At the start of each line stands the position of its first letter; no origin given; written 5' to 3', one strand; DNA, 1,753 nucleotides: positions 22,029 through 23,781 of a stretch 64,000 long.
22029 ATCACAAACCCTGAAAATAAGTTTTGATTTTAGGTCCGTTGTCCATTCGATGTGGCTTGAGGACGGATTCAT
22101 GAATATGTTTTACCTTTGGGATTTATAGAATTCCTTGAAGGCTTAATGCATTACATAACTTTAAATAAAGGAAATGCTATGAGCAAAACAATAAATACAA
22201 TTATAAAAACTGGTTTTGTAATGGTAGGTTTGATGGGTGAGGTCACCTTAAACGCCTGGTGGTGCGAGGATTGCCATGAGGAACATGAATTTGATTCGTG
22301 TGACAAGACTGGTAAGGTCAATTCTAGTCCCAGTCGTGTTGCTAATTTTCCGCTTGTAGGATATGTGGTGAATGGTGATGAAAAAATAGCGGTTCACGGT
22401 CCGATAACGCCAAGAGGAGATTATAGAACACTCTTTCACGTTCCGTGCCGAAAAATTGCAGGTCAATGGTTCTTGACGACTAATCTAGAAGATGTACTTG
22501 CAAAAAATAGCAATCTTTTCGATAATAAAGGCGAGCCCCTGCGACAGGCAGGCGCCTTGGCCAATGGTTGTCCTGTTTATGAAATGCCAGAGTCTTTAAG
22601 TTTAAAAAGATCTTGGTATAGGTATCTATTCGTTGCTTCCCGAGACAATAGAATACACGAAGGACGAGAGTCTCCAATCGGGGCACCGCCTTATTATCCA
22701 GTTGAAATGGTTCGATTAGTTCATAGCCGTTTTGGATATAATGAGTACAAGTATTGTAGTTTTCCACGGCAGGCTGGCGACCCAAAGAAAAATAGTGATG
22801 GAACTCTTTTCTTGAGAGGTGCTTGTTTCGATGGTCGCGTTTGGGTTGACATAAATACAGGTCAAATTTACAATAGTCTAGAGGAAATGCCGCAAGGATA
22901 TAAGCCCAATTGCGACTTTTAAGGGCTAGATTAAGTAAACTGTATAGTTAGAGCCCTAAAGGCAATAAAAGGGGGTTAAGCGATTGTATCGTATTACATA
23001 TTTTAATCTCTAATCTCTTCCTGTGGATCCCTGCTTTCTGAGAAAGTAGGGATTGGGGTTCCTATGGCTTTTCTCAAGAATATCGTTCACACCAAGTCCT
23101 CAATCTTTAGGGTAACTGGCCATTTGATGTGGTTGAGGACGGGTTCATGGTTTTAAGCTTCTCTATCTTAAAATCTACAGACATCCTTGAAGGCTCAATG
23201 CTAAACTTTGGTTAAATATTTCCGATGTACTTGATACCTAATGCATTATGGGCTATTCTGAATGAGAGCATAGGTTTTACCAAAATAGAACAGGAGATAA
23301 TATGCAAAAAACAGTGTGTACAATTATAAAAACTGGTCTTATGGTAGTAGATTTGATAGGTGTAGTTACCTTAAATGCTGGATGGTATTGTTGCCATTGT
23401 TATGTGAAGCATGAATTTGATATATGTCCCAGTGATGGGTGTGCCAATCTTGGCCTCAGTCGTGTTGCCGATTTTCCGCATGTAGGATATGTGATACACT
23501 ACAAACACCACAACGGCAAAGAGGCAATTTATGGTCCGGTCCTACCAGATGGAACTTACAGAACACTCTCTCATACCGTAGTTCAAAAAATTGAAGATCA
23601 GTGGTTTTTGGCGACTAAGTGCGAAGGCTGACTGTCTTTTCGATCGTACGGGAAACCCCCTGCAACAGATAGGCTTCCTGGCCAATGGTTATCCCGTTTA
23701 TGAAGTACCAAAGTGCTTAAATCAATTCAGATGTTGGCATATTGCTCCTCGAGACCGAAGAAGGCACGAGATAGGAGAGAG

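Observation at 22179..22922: Lineage-specific paralog family: hydrophobic N-terminal anchor plus invariant C-x2-C-x3-H-x4/6-C knuckle (5 copies in 28 kb)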

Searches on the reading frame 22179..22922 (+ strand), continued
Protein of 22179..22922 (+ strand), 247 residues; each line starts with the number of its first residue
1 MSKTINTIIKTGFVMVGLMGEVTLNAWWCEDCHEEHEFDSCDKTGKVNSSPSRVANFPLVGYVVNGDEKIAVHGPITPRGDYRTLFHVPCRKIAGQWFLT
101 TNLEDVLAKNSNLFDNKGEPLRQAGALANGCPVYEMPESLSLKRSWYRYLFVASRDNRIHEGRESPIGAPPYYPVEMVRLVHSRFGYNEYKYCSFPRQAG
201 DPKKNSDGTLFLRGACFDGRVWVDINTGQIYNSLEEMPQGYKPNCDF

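Call 57: fold_search(model_id=the predicted structure, library=pdb)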
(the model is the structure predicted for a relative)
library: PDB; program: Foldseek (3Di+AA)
matches with E <= 10: 111; with E <= 0.001: 0
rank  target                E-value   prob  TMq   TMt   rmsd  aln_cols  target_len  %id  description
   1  1hxn                  7.7e-01  0.04  0.13  0.15  17.0       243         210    9  1.8 ANGSTROMS CRYSTAL STRUCTURE OF THE C-TERMINAL DOMAIN OF RABBIT SERUM HEMOPEXIN (released 1995-10-15)
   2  9t3x_A                1.1e+00  0.03  0.14  0.05  16.4       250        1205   10  cryo-EM structure of CPSF160-WDR33-ZC3H18 (released 2026-01-28)
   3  6i10                  1.1e+00  0.02  0.10  0.07  17.3       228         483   12  CRYSTAL STRUCTURE OF FASCIN IN COMPLEX WITH COMPOUND 2 (released 2019-02-27)
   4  2iaw                  1.2e+00  0.03  0.16  0.14  13.8       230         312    9  Crystal structure of squid ganglion DFPase N175D mutant (released 2006-09-26)
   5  9oxe_A                1.4e+00  0.03  0.14  0.05  15.7       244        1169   10  CRYO-EM STRUCTURE OF the human mPSF IN COMPLEX WITH THE AGUAAA poly(A) signal (released 2025-11-26)
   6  4uuy_A                1.6e+00  0.02  0.14  0.12  16.5       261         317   10  Structural Identification of the Vps18 beta-propeller reveals a critical role in the HOPS complex stability and functi (released 2014-10-29)
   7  7zau_E                1.6e+00  0.01  0.11  0.07  17.6       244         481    8  Fascin-1 in complex with Nb 3E11 (released 2023-09-27)
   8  3p53_B                1.7e+00  0.02  0.12  0.08  15.4       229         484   14  Structure of fascin (released 2011-06-29)
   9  4uuy_B                2.2e+00  0.01  0.12  0.10  14.4       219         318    9  Structural Identification of the Vps18 beta-propeller reveals a critical role in the HOPS complex stability and functi (released 2014-10-29)
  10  4bgf_C                2.2e+00  0.01  0.12  0.11  20.2       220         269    9  The 3D-structure of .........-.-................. from M. tuberculosis (released 2013-07-24)
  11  2z48_A                2.5e+00  0.02  0.12  0.08  16.0       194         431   11  Crystal Structure of Hemolytic Lectin CEL-III Complexed with GalNac (released 2007-10-30)
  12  4gov_B                2.7e+00  0.01  0.11  0.08  16.1       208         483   13  The crystal structure of human fascin 1 S39D mutant (released 2012-11-28)
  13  2jqg_MODEL_1_R        2.8e+00  0.08  0.11  0.15   4.0        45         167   16  Leader Protease (released 2007-07-24)
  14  4o5t_B                2.8e+00  0.02  0.15  0.12  14.3       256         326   10  Crystal structure of Diels-Alderase CE20 in complex with a product analog (released 2014-06-04)
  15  8e3q_A                3.0e+00  0.02  0.15  0.05  15.4       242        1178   10  CRYO-EM STRUCTURE OF the human MPSF (released 2023-01-18)
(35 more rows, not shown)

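Call 59: search_protein_families(library=padloc, proteins=[window:22179-22922:+, P0026, P0035, P0016], max_evalue=0.1)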
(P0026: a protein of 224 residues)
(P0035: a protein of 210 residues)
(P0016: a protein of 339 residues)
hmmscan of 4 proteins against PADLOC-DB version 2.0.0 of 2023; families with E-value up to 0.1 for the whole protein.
window:22179-22922:+ (247 aa): 0 families

P0026 (224 aa): 1 family
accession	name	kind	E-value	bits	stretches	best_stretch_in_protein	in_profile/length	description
PDLC02793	SspF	-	0.024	11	1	5-48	184-228/600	SspF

P0035 (210 aa): 0 families

P0016 (339 aa): 0 families

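Call 60: search_protein_families(library=phrogs, proteins=[window:22179-22922:+, P0026, P0035, P0016], max_evalue=0.1)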
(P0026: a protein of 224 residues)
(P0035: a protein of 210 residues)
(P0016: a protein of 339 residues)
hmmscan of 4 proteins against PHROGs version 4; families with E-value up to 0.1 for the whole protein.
window:22179-22922:+ (247 aa): 0 families

P0026 (224 aa): 0 families

P0035 (210 aa): 1 family
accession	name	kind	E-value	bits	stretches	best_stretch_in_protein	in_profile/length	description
phrog_10589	-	unknown function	0.036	14.9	0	58-102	33-77/147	-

P0016 (339 aa): 0 families

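Call 66: fold_search(model_id=the predicted structure, library=viral)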
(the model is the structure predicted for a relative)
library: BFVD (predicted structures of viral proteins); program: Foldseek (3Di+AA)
matches with E <= 10: 223; with E <= 0.001: 0
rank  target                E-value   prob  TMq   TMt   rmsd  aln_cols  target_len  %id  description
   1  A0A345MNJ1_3          3.1e-01  0.05  0.14  0.05  17.8       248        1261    9  (no name in the UniProt tables at hand)
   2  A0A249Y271            4.1e-01  0.08  0.14  0.19  14.6       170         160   12  Uncharacterized protein [Serratia phage 2050H1]
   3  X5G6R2                6.7e-01  0.03  0.13  0.07  22.2       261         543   11  VP91 [Nilaparvata lugens endogenous nudivirus]
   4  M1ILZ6                8.0e-01  0.06  0.13  0.18  14.7       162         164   11  (no name in the UniProt tables at hand)
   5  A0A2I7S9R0            8.0e-01  0.05  0.13  0.17  15.1       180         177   10  (no name in the UniProt tables at hand)
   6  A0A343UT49            9.5e-01  0.02  0.09  0.09  21.5       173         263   10  (no name in the UniProt tables at hand)
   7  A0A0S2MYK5            1.1e+00  0.07  0.17  0.21  15.5       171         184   11  HNH homing endonuclease [Enterococcus phage vB_EfaP_IME199]
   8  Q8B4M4                1.1e+00  0.01  0.08  0.05  33.6       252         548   13  Fiber protein subtype B [Bovine adenovirus 2]
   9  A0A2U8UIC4            1.5e+00  0.09  0.14  0.27  11.0       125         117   13  (no name in the UniProt tables at hand)
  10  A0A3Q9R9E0            1.5e+00  0.02  0.10  0.12  19.1       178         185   10  (no name in the UniProt tables at hand)
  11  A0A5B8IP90            1.5e+00  0.02  0.12  0.06  16.9       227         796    9  Uncharacterized protein [Mimiviridae sp. ChoanoV1]
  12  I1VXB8                1.5e+00  0.01  0.09  0.03  23.3       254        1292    9  (no name in the UniProt tables at hand)
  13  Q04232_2              1.8e+00  0.03  0.12  0.05  14.4       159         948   11  Genome polyprotein (Fragment) [Bovine viral diarrhea virus]
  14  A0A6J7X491            1.8e+00  0.01  0.12  0.14  17.8       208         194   15  Uncharacterized protein [uncultured Caudovirales phage]
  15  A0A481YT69            1.8e+00  0.01  0.11  0.13  19.6       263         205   10  Uncharacterized protein [Marseillevirus LCMAC102]
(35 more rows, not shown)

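Call 84: search_protein_families(library=pfam, alignment_id=A4, max_evalue=1)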
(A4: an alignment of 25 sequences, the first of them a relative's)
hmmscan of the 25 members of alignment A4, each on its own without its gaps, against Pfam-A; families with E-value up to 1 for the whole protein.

A. member 1, P0001 (247 aa): 0 families

B. families by the number of members that match (of 25 scanned): 14 families
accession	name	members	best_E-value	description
PF05533.18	Peptidase_C42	1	0.02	Beet yellows virus-type papain-like endopeptidase C42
PF01252.23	Peptidase_A8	1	0.052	Signal peptidase (SPase) II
PF11682.14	Zn_ribbon_11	1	0.073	Probable zinc-ribbon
PF23875.1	DUF7229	1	0.076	Domain of unknown function (DUF7229)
PF08646.16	Rep_fac-A_C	1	0.09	Replication factor-A C terminal domain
PF18597.7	SH3_19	1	0.095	Myosin X N-terminal SH3 domain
PF02315.21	MDH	1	0.13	Methanol dehydrogenase beta subunit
PF03607.23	DCX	1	0.16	Doublecortin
PF25514.1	P3_C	1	0.16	P3 major capsid protein C-terminal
PF18712.6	DUF5644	1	0.18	Family of unknown function (DUF5644)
PF05843.20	Suf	1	0.22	Suppressor of forked protein (Suf)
PF11929.14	DUF3447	1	0.24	Domain of unknown function (DUF3447)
PF17001.10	T3SS_basalb_I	1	0.24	Type III secretion basal body protein I, YscI, HrpB, PscI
PF11368.13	DUF3169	1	0.31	Protein of unknown function (DUF3169)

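Call 85: list_cluster_members(proteins=[P0007, P0008, P0009, P0011, P0012, P0013, P0015, P0024, P0026, P0035])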
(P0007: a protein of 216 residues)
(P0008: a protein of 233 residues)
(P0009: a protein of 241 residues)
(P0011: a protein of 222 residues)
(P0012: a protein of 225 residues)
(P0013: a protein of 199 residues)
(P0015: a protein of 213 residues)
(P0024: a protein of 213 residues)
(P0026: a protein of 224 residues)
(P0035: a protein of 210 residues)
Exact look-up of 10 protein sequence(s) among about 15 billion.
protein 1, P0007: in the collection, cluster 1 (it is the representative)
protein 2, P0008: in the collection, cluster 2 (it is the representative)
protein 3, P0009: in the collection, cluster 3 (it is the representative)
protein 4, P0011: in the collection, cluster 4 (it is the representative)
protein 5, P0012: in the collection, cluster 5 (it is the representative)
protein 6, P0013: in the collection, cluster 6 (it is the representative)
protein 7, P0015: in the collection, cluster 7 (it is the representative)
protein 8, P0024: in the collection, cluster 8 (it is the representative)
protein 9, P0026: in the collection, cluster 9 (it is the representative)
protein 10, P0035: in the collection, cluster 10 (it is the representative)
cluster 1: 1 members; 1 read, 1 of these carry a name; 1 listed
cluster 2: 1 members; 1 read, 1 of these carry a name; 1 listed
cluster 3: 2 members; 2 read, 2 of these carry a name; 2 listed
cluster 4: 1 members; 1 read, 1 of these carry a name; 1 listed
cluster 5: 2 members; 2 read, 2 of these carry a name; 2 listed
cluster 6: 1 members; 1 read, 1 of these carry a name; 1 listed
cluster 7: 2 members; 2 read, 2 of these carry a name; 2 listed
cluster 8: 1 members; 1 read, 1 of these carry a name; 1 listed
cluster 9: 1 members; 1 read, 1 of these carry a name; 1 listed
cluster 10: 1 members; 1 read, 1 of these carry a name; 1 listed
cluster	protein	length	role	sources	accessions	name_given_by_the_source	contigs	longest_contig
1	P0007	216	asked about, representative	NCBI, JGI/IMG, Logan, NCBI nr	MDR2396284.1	MAG: hypothetical protein LBD69_00240 [Puniceicoccales bacterium] | hypothetical protein | hypothetical protein [Puniceicoccales bacterium]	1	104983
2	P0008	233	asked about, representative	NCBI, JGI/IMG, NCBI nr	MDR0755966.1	MAG: hypothetical protein LBE99_03585 [Puniceicoccales bacterium] | hypothetical protein | hypothetical protein [Puniceicoccales bacterium]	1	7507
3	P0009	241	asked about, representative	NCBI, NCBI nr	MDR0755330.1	MAG: hypothetical protein LBE99_00205 [Puniceicoccales bacterium] | hypothetical protein [Puniceicoccales bacterium]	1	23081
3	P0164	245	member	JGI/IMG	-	hypothetical protein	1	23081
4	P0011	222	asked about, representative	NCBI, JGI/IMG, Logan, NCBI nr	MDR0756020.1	MAG: hypothetical protein LBE99_03865 [Puniceicoccales bacterium] | hypothetical protein | hypothetical protein [Puniceicoccales bacterium]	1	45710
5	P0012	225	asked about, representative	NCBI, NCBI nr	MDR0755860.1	MAG: hypothetical protein LBE99_03035 [Puniceicoccales bacterium] | hypothetical protein [Puniceicoccales bacterium]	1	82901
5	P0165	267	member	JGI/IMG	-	hypothetical protein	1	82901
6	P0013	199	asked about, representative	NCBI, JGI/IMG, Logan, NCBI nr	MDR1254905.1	MAG: hypothetical protein LBJ78_02625 [Puniceicoccales bacterium] | hypothetical protein | hypothetical protein [Puniceicoccales bacterium]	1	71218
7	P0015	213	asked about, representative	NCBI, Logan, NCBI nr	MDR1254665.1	MAG: hypothetical protein LBJ78_01380 [Puniceicoccales bacterium] | hypothetical protein [Puniceicoccales bacterium]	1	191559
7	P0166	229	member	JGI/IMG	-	hypothetical protein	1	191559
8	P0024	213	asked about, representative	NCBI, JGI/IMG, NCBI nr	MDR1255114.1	MAG: hypothetical protein LBJ78_03800 [Puniceicoccales bacterium] | hypothetical protein | hypothetical protein [Puniceicoccales bacterium]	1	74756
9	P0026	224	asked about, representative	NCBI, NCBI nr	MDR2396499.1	MAG: hypothetical protein LBD69_01415 [Puniceicoccales bacterium] | hypothetical protein [Puniceicoccales bacterium]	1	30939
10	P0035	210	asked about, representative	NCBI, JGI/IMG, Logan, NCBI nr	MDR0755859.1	MAG: hypothetical protein LBE99_03030 [Puniceicoccales bacterium] | hypothetical protein | hypothetical protein [Puniceicoccales bacterium]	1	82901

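Call 86: list_cluster_members(proteins=[P0017, P0018, P0019, P0022, P0023, P0025, P0028, P0033, P0036, P0031])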
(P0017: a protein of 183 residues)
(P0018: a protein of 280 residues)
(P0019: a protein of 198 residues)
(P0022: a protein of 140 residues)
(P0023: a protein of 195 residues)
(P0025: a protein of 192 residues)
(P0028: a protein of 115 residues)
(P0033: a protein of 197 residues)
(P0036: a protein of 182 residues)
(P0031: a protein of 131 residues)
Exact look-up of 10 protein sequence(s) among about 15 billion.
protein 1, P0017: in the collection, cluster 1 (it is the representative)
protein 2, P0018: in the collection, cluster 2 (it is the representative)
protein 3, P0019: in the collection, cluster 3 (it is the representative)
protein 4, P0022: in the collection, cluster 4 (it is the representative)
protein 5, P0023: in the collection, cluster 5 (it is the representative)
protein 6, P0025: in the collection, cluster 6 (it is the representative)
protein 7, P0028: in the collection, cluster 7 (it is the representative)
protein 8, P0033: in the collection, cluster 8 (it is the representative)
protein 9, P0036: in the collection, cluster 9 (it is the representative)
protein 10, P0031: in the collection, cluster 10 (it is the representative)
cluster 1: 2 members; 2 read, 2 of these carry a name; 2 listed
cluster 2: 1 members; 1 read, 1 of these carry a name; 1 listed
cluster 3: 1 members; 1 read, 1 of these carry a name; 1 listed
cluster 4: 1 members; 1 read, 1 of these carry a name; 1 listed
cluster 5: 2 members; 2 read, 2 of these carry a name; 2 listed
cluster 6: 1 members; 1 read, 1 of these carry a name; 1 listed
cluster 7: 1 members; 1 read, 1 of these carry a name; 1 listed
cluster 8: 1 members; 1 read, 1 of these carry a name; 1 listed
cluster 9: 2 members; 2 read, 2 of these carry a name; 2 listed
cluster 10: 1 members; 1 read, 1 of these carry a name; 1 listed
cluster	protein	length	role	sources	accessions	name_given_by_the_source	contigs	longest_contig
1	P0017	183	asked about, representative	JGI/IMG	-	hypothetical protein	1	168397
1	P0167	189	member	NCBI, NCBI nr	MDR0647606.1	MAG: hypothetical protein LBF43_04205 [Puniceicoccales bacterium] | hypothetical protein [Puniceicoccales bacterium]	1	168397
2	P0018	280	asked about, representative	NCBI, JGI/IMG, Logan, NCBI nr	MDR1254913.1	MAG: hypothetical protein LBJ78_02675 [Puniceicoccales bacterium] | hypothetical protein | hypothetical protein [Puniceicoccales bacterium]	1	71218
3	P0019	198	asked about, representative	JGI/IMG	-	hypothetical protein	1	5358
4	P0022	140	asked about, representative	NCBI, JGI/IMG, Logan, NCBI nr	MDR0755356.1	MAG: hypothetical protein LBE99_00355 [Puniceicoccales bacterium] | hypothetical protein | hypothetical protein [Puniceicoccales bacterium]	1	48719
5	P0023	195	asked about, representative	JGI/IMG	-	hypothetical protein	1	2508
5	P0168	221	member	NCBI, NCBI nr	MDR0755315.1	MAG: hypothetical protein LBE99_00125, partial [Puniceicoccales bacterium] | hypothetical protein [Puniceicoccales bacterium]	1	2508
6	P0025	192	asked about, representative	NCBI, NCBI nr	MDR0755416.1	MAG: hypothetical protein LBE99_00680, partial [Puniceicoccales bacterium] | hypothetical protein [Puniceicoccales bacterium]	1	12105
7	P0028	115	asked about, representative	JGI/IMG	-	hypothetical protein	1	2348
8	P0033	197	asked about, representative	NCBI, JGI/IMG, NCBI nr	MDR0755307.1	MAG: hypothetical protein LBE99_00075 [Puniceicoccales bacterium] | hypothetical protein | hypothetical protein [Puniceicoccales bacterium]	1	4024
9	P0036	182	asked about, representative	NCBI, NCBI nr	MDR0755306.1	MAG: hypothetical protein LBE99_00070 [Puniceicoccales bacterium] | hypothetical protein [Puniceicoccales bacterium]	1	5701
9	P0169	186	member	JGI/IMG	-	hypothetical protein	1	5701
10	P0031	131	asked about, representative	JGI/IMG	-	hypothetical protein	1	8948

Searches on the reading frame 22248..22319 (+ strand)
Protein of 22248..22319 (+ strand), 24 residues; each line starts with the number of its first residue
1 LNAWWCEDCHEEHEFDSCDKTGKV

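Call 52: search_solved_structures(query=A5, max_evalue=10, show_alignments=3)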
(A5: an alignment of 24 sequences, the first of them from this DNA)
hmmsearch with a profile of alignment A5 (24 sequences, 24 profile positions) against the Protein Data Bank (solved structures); distinct sequences matched with E-value up to 10: 1.
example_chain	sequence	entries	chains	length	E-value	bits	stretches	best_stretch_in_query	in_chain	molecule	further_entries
7us9_A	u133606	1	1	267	0.77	12.9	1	8-21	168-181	Spike glycoprotein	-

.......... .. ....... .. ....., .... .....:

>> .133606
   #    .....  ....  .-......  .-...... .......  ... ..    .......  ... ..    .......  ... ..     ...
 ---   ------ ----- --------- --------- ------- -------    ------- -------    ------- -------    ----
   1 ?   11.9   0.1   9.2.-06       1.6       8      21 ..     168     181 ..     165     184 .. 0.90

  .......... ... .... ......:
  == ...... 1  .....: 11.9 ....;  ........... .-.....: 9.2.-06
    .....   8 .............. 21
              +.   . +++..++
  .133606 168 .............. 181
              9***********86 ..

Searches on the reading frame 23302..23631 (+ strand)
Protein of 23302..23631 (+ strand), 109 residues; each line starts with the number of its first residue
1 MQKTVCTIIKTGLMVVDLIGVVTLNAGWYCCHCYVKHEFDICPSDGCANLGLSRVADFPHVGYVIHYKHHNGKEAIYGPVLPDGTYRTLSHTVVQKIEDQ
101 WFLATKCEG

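Call 5: search_protein_families(library=pfam, proteins=[window:23302-23631:+], max_evalue=1)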
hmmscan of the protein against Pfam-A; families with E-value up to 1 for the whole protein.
window:23302-23631:+ (109 aa): 1 family
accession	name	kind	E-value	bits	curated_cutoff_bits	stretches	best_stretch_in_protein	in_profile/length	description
PF05624.19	LSR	-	0.032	14.7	25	1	4-49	4-47/48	Lipolysis stimulated receptor (LSR)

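Call 6: search_protein_families(library=ncbifam, proteins=[window:23302-23631:+], max_evalue=1)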
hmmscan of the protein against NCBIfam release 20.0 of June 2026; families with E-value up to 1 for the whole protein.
window:23302-23631:+ (109 aa): 0 families
